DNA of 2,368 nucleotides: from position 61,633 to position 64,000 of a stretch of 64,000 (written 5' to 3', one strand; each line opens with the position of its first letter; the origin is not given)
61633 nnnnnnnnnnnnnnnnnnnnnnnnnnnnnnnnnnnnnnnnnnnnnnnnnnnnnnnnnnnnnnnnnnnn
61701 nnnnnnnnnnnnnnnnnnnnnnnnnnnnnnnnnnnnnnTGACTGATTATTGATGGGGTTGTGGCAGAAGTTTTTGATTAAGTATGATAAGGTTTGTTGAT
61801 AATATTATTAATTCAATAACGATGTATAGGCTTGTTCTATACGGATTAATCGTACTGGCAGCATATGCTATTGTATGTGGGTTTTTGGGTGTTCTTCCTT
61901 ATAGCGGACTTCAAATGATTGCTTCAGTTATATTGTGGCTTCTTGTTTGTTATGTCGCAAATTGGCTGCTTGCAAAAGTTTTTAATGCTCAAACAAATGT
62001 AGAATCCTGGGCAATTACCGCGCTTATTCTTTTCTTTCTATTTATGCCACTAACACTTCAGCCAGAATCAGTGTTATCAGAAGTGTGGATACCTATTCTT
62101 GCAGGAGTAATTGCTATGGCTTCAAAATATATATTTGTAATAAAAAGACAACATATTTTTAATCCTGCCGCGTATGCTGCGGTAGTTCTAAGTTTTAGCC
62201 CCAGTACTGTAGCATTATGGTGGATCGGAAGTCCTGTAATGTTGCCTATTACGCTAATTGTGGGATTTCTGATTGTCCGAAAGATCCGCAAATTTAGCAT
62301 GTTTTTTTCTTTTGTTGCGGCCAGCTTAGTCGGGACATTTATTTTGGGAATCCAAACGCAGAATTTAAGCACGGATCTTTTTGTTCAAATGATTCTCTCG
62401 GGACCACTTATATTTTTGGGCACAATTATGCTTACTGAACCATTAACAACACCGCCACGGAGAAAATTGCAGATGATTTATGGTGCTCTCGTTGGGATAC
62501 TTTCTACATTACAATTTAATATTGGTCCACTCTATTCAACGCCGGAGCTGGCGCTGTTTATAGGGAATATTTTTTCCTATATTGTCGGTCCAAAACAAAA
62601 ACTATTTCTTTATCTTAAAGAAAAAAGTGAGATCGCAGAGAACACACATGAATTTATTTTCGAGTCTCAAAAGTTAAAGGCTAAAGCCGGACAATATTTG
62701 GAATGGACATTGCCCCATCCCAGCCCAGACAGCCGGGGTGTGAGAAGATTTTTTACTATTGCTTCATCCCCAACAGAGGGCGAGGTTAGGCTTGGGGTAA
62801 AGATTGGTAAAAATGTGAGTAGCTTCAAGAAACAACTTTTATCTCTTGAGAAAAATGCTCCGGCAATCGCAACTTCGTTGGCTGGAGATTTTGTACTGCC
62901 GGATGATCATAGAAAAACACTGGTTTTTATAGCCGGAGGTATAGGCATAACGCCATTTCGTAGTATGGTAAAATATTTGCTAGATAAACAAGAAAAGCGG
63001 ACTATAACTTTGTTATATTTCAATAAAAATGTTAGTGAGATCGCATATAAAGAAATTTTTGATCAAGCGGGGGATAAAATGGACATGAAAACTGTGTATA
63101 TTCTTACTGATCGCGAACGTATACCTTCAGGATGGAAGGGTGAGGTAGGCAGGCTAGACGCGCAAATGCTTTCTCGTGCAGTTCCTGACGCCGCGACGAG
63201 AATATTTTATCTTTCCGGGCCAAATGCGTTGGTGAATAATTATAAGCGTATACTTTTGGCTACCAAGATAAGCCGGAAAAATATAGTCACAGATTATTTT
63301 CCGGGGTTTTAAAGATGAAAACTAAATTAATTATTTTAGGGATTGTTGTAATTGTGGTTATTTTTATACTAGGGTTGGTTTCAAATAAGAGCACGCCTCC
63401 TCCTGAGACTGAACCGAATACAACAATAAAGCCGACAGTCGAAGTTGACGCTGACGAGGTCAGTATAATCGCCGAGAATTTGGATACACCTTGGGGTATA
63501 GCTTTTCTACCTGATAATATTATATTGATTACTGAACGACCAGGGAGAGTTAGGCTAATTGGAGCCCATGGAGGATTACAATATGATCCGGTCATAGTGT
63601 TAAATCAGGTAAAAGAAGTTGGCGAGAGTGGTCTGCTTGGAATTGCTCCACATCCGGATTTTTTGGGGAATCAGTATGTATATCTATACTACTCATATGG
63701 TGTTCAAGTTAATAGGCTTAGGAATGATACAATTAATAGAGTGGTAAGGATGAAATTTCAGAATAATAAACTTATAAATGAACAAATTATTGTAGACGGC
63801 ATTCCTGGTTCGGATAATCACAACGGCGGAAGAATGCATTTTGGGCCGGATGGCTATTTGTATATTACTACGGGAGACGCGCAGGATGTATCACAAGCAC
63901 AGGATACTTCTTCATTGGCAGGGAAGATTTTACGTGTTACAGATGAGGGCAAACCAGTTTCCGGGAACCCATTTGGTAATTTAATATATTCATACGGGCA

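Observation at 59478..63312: FMN-binding protein, ApbE flavin transferase and membrane FNR-like oxidoreductase in a row: candidate flavin-based extracytoplasmic electron-transfer module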

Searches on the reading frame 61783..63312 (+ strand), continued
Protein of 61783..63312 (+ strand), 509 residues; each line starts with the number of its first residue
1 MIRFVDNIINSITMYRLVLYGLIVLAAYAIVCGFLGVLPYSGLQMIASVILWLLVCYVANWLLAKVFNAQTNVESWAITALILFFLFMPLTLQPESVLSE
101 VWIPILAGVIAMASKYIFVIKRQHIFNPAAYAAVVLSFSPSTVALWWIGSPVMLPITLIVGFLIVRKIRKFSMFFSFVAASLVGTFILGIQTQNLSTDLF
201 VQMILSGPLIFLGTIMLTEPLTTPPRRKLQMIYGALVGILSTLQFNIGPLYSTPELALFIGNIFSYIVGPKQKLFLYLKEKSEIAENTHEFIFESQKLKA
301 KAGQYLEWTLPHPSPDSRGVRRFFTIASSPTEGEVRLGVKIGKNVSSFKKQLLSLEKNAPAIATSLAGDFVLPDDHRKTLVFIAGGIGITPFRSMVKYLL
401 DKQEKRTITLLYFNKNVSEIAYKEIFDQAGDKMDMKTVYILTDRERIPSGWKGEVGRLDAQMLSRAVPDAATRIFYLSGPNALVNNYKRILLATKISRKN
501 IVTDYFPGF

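Call 46: search_solved_structures(query=A2, max_evalue=0.01, show_alignments=0)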
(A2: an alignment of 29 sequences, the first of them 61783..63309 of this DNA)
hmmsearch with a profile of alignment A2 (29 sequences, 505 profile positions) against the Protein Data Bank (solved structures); distinct sequences matched with E-value up to 0.01: 107 (the best 60 are shown).
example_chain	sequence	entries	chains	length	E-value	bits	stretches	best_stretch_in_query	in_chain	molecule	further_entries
2eix_A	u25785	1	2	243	9e-19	70.6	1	271-492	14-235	NADH-cytochrome b5 reductase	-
2r6h_A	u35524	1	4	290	1.2e-18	70.1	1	347-502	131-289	NADH:ubiquinone oxidoreductase, Na translocating, F subunit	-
7qty_A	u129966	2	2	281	8.9e-18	67.3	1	320-504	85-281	Na(+)-translocating NADH-quinone reductase subunit F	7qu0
7xk3_F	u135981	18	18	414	1.2e-17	66.9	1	346-504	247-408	Na(+)-translocating NADH-quinone reductase subunit F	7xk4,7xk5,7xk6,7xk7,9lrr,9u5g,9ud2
7qu3_A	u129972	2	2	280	1.4e-17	66.7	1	344-504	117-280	Na(+)-translocating NADH-quinone reductase subunit F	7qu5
4u9u_A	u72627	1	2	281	1.5e-17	66.5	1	346-504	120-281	Na(+)-translocating NADH-quinone reductase subunit F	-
8ad4_A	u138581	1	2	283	1.5e-17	66.5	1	346-504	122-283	Na(+)-translocating NADH-quinone reductase subunit F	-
4uaj_A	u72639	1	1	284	1.6e-17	66.5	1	346-504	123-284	Na(+)-translocating NADH-quinone reductase subunit F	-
8a1t_F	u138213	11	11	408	2.1e-17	66.1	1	346-504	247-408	Na(+)-translocating NADH-quinone reductase subunit F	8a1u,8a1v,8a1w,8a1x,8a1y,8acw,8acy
4wqm_A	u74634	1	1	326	8.2e-17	64.1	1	267-502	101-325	Toluene-4-monooxygenase electron transfer component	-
8ad3_A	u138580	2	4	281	1.2e-16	63.6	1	346-500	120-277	Na(+)-translocating NADH-quinone reductase subunit F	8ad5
1qfj_A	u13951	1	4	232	9.8e-16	60.6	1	272-487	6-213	PROTEIN (FLAVIN REDUCTASE)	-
1cne_A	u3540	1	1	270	2e-14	56.2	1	364-481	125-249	NITRATE REDUCTASE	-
1cqx_A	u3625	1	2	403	2.2e-14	56.1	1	273-502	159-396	FLAVOHEMOPROTEIN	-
3ozu_A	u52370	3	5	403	2.3e-14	56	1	273-502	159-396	Flavohemoprotein | Flavohemoglobin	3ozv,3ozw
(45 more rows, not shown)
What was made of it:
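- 62599..63312 (+): Gene 3, C-terminal part (about residues 273-509): FNR-type FAD/NAD(P)H module. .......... is at nt 62743-62772 and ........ at nt 62935-62958. Profile hits to cytochrome b5 reductase (9e-19) and NqrF (1.2e-18) (call 46).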

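Call 47: fold_search(model_id=the predicted structure, library=pdb)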
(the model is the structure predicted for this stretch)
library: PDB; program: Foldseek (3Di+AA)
matches with E <= 10: 1432; with E <= 0.001: 329
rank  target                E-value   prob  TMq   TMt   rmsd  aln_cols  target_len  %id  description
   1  6o0a                  4.8e-16  1.00  0.43  0.56  11.8       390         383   17  Crystal structure of flavohemoglobin from Malassezia yamatoensis with bound FAD and heme determined by iron SAD phasing (released 2019-03-06)
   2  1gvh                  8.0e-16  1.00  0.43  0.55   6.3       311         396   17  The X-ray structure of ferric Escherichia coli flavohemoglobin reveals an unespected geometry of the distal heme pocket (released 2002-08-06)
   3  2r6h_A                5.5e-15  1.00  0.40  0.70   5.5       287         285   18  Crystal structure of the domain comprising the NAD binding and the FAD binding regions of the NADH:ubiquinone oxidored (released 2007-09-11)
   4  7qty                  6.1e-15  1.00  0.41  0.72   4.9       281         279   20  X-ray structure of FAD domain of NqrF of Klebsiella pneumoniae (released 2022-02-09)
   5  5ogx                  1.1e-14  1.00  0.41  0.62   2.5       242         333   21  Crystal structure of Amycolatopsis cytochrome P450 reductase GcoB. (released 2018-07-04)
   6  2eix_A                2.0e-14  1.00  0.41  0.82   2.7       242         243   22  The Structure of Physarum polycephalum cytochrome b5 reductase (released 2007-04-17)
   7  2r6h_C                4.0e-14  1.00  0.41  0.70   4.5       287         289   18  Crystal structure of the domain comprising the NAD binding and the FAD binding regions of the NADH:ubiquinone oxidored (released 2007-09-11)
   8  7qu5                  4.3e-14  1.00  0.42  0.74   4.6       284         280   19  X-ray structure of FAD domain of NqrF of Pseudomonas aeruginosa (released 2022-02-09)
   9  8ad3_B                4.3e-14  1.00  0.41  0.72   4.9       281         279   19  X-ray structure of NqrF(129-408)of Vibrio cholerae variant F406A (released 2023-07-12)
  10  8qta                  4.3e-14  1.00  0.39  0.49  18.5       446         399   15  Cryo-EM structure of Streptococcus pneumoniae NADPH oxidase F397A mutant in complex with NADPH (released 2024-07-24)
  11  2r6h_B                4.5e-14  1.00  0.41  0.70   4.6       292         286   18  Crystal structure of the domain comprising the NAD binding and the FAD binding regions of the NADH:ubiquinone oxidored (released 2007-09-11)
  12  7qu3                  5.2e-14  1.00  0.42  0.74   4.6       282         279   20  X-ray structure of FAD domain of NqrF of Pseudomonas aeruginosa (released 2022-02-09)
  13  2r6h_D                5.8e-14  1.00  0.41  0.71   4.3       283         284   18  Crystal structure of the domain comprising the NAD binding and the FAD binding regions of the NADH:ubiquinone oxidored (released 2007-09-11)
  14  8ad4_A                7.9e-14  1.00  0.41  0.72   3.7       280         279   20  X-ray structure of NqrF(129-408)of Vibrio cholerae in complex with NADH (released 2023-07-12)
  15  4wqm                  1.2e-13  1.00  0.39  0.58   3.7       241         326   22  Structure of the toluene 4-monooxygenase NADH oxidoreductase T4moF, K270S K271S variant (released 2015-09-09)
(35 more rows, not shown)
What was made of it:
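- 62599..63312 (+): Foldseek hits to flavohaemoglobin and NqrF FAD domains at 1e-15 to 1e-14 (call 47).
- It matches NqrF and cytochrome b5 reductase (calls 46, 47).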

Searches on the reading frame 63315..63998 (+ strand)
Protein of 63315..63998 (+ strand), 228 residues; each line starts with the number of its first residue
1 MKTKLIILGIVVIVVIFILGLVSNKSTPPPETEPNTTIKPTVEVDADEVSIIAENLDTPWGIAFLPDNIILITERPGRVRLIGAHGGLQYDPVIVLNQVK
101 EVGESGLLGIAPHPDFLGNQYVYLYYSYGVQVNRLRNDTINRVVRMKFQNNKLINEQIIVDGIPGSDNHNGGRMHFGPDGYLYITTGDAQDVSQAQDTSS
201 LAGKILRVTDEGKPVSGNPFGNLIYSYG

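Call 3: search_protein_families(library=pfam, proteins=[window:63315-63998:+], max_evalue=0.01)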
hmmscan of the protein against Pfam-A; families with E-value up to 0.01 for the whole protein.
window:63315-63998:+ (228 aa): 1 family
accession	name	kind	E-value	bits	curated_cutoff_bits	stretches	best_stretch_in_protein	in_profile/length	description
PF07995.17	GSDH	-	2.3e-44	152.5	25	1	56-228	1-179/332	Glucose / Sorbosone dehydrogenase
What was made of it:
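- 63315..64000 (+): Adjacent downstream gene, starting 3 nt after the stop of gene 3 and cut by the window end: membrane-anchored or secreted glucose/sorbosone dehydrogenase family protein. It is probably co-transcribed here but is not a conserved partner. PF07995 E=2.3e-44 (call 3).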

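Call 8: search_protein_families(library=ncbifam, proteins=[window:63315-63998:+], max_evalue=1)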
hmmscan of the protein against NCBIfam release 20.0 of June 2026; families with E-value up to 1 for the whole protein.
window:63315-63998:+ (228 aa): 2 families
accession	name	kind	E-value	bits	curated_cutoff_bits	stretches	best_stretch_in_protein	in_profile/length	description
TIGR03606.1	non_repeat_PQQ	subfamily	3.9e-26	91.9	434.55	1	49-189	22-166/454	glucose/sorbosone family PQQ-dependent dehydrogenase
NF033206.1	ScyE_fam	subfamily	0.0045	16.6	80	0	173-213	12-55/333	ScyD/ScyE family protein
